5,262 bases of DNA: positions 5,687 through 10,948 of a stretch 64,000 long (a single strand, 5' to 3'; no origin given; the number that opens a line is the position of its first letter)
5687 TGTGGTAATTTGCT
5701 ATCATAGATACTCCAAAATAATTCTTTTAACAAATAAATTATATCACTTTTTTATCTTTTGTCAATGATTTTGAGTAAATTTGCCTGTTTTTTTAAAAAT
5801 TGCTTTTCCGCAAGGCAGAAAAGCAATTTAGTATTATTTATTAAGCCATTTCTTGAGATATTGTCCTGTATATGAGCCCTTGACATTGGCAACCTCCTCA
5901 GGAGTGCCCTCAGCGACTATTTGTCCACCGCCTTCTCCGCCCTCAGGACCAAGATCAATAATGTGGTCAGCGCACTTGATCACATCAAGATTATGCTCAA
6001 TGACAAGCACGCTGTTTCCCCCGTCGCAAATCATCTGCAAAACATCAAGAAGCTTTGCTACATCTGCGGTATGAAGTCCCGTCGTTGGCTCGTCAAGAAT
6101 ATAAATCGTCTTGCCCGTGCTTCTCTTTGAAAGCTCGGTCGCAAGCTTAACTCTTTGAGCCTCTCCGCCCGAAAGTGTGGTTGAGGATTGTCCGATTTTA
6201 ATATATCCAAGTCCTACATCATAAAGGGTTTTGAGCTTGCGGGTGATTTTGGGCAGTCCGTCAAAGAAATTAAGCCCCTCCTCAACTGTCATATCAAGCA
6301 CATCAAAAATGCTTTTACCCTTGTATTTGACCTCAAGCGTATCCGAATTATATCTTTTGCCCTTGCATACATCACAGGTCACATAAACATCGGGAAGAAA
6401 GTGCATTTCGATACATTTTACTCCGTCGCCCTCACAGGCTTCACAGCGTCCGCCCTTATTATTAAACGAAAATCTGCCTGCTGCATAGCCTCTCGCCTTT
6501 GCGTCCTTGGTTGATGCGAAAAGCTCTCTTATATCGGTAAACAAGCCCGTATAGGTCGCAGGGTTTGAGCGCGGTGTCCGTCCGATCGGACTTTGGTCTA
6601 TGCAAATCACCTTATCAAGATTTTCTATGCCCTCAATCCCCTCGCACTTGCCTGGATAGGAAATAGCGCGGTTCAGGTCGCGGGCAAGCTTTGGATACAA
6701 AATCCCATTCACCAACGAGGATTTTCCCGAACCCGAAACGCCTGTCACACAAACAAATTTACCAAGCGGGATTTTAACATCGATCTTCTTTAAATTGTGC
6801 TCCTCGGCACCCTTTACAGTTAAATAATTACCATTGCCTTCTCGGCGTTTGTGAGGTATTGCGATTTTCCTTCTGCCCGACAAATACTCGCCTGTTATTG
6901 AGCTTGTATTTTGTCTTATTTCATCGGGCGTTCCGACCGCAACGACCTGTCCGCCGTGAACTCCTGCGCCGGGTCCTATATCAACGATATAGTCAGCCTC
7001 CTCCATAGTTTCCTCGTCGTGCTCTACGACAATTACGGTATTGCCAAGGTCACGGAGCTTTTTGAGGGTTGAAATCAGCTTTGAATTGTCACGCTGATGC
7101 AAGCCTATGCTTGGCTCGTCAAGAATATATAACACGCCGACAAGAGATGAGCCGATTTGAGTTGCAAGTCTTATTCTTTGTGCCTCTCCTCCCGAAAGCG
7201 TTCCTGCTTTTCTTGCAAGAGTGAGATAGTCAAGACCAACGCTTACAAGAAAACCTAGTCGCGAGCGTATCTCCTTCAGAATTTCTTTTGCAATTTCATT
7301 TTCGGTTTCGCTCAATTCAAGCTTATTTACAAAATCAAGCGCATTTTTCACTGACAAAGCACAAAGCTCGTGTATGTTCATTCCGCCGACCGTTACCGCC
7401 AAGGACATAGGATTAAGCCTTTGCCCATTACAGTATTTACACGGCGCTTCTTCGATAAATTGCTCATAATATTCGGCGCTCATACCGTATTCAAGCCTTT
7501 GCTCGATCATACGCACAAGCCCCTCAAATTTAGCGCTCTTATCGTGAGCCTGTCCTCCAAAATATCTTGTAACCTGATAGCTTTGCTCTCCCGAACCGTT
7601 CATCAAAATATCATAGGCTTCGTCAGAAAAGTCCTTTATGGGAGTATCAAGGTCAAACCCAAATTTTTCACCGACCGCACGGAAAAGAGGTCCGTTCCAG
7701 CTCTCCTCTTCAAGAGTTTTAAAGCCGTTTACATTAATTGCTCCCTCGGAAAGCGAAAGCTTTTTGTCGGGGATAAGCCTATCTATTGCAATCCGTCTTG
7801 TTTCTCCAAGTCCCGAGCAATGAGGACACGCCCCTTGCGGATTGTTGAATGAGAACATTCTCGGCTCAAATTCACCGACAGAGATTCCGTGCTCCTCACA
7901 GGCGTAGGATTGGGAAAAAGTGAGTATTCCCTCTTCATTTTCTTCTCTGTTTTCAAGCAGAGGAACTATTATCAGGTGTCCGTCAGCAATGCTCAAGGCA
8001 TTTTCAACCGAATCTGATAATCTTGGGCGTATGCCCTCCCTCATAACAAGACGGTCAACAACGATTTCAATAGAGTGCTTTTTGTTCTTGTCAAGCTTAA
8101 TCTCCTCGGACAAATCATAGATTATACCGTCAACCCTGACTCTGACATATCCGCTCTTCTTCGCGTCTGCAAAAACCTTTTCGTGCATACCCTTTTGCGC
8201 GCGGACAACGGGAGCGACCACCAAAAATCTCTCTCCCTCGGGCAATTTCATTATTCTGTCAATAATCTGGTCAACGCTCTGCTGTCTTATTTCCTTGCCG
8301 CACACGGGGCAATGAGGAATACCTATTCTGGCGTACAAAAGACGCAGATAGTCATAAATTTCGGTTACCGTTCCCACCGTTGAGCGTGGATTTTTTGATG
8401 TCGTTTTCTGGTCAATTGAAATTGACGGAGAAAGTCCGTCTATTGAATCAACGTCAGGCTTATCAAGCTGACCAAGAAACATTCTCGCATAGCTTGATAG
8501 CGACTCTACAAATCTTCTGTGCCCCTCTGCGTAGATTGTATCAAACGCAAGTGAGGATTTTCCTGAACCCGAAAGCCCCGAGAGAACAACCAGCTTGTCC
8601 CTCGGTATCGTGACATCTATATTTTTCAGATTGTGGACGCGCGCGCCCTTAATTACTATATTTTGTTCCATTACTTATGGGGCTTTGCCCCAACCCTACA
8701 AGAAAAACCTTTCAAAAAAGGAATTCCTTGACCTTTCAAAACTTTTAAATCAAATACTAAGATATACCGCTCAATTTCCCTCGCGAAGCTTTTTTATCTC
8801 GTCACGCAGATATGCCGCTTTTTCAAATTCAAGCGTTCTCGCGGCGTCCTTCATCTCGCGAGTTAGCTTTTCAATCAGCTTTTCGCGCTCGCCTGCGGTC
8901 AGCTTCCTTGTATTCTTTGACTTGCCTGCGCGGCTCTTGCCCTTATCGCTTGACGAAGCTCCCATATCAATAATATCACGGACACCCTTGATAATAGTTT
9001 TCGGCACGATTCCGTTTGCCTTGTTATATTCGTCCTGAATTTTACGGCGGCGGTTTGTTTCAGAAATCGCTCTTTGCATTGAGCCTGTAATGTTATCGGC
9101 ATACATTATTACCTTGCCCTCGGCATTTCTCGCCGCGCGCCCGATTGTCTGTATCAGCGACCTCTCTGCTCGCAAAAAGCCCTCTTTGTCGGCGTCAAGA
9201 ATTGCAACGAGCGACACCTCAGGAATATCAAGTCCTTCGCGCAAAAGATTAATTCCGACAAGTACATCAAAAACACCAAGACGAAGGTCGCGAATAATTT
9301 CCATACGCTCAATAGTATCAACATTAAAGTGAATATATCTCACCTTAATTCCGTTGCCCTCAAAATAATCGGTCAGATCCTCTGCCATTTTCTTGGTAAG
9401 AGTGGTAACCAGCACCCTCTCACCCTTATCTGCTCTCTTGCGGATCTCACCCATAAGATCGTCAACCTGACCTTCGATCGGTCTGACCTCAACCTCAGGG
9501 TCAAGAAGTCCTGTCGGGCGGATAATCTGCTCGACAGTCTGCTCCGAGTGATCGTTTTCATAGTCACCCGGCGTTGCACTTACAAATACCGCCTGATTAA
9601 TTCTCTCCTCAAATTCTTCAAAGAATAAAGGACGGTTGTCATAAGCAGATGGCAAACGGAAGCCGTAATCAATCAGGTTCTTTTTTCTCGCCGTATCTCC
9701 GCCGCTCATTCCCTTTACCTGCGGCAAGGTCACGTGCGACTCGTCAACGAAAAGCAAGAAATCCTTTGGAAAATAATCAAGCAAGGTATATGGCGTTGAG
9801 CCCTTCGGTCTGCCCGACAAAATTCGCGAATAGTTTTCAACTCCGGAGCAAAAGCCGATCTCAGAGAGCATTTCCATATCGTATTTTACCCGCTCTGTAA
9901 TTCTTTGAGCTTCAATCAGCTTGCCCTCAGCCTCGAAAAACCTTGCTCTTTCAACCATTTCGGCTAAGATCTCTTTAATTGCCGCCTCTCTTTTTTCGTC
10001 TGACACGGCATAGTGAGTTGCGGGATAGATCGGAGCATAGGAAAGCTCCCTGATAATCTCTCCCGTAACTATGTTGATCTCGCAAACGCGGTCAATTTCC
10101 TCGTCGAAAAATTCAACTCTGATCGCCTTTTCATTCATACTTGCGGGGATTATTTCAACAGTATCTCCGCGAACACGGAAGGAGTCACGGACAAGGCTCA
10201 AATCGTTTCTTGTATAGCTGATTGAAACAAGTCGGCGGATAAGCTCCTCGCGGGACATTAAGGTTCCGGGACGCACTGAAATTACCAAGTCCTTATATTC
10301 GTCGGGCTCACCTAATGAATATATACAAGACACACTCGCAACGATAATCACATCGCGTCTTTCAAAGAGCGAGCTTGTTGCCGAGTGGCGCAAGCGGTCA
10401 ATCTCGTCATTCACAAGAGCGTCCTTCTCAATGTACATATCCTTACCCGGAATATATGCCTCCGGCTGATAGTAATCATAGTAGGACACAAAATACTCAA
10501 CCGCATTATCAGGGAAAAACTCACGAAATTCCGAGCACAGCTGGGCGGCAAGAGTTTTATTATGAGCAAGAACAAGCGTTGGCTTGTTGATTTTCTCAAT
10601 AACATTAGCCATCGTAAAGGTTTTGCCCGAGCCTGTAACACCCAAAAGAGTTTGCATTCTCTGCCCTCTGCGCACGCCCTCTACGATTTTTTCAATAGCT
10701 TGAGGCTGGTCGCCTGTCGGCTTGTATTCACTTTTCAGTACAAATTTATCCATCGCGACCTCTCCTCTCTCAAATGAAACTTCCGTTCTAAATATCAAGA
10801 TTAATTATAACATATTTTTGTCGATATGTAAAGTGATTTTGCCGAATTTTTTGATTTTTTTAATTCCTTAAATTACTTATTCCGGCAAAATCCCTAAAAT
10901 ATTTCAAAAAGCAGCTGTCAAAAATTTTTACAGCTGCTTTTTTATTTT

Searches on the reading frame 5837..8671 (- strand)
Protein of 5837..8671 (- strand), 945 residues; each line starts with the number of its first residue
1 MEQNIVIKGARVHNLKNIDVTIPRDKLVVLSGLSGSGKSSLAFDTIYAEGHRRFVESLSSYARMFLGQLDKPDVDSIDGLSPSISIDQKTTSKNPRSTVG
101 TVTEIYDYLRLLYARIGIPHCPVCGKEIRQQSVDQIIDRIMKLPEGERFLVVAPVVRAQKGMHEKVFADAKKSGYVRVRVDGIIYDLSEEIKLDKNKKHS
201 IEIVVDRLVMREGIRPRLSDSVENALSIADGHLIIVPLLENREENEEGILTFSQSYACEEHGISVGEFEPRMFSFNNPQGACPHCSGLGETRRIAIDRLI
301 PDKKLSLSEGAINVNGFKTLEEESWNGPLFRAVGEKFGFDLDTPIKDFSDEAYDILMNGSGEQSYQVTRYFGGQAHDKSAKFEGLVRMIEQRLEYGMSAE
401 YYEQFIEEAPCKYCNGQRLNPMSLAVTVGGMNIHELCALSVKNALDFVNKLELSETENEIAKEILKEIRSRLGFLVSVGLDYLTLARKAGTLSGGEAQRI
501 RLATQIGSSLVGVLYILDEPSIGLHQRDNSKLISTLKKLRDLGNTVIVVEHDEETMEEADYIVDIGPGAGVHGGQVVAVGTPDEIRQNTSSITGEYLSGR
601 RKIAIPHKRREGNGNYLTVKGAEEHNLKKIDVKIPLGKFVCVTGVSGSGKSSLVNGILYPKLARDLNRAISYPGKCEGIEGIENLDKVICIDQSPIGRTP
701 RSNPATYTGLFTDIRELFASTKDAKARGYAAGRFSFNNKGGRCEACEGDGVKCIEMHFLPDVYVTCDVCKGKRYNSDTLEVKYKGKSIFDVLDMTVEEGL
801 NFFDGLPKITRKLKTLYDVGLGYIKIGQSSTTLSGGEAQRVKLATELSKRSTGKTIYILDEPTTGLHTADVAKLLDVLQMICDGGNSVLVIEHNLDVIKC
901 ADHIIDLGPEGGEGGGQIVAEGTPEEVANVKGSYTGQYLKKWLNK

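Call 76: search_protein_families(library=pfam, proteins=[window:5837-8671:-], max_evalue=0.00001)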
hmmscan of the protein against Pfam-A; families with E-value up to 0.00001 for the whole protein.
window:5837-8671:- (945 aa): 8 families
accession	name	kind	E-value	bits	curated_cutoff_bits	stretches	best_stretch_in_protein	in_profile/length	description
PF17760.6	UvrA_inter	-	2e-41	140.7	23.3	1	131-235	1-105/109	UvrA interaction domain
PF17755.6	UvrA_DNA-bind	-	8.1e-22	78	23.2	1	297-401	3-104/110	UvrA DNA-binding domain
PF00005.33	ABC_tran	-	4e-20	73.2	25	0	814-864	90-137/137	ABC transporter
PF02463.25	SMC_N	-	8.1e-14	52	40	0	126-565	54-211/220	RecF/RecN/SMC N terminal domain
PF20703.3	nSTAND1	-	8.2e-08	32.7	27.1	0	638-664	34-60/379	Novel STAND NTPase 1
PF13191.12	AAA_16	-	2.3e-07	31.9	32.6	0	21-88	20-93/167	AAA ATPase domain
PF13555.12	AAA_29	-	9.6e-07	28.9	27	0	631-669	16-57/61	P-loop containing region of AAA domain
PF03193.22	RsgA_GTPase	-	1.4e-06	28.7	30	0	615-658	85-127/174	RsgA GTPase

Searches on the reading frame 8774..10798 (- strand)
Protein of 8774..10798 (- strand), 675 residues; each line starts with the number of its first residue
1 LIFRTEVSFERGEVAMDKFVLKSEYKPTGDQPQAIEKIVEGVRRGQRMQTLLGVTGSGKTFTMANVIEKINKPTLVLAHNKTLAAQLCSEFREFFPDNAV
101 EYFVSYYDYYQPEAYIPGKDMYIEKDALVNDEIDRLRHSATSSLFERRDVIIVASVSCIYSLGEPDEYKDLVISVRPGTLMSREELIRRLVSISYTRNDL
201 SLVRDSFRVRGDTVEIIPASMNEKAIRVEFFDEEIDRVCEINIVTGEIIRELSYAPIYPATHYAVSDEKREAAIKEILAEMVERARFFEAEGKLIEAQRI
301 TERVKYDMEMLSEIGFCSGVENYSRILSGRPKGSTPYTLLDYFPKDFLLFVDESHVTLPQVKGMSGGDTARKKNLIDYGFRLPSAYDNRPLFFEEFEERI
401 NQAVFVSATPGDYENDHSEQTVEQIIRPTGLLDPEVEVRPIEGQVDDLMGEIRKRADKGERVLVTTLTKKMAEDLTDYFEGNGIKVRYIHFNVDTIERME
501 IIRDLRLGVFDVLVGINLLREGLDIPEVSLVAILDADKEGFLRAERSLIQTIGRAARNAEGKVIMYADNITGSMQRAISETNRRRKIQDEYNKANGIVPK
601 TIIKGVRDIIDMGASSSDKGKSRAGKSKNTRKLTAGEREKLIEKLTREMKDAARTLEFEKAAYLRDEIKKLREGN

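Call 76: search_protein_families(library=pfam, proteins=[window:8774-10798:-], max_evalue=0.00001)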
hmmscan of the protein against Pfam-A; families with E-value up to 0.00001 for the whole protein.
window:8774-10798:- (675 aa): 6 families
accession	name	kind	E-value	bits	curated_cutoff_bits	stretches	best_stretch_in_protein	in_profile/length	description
PF17757.6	UvrB_inter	-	1.5e-28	99.2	22.9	1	173-263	1-91/91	UvrB interaction domain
PF12344.14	UvrB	-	8.3e-23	80.4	27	1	565-606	1-42/43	Ultra-violet resistance protein B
PF00271.37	Helicase_C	-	8.6e-20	71.5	23.5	1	447-558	5-109/110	Helicase conserved C-terminal domain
PF04851.21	ResIII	-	4.8e-13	49.8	22.5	1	25-101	2-83/164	Type III restriction enzyme, res subunit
PF02151.25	UVR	-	1.8e-11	43.8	21.5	1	639-673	1-35/36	UvrB/uvrC motif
PF00270.35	DEAD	-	3.2e-06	27.4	26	0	30-97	3-71/167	DEAD/DEAH box helicase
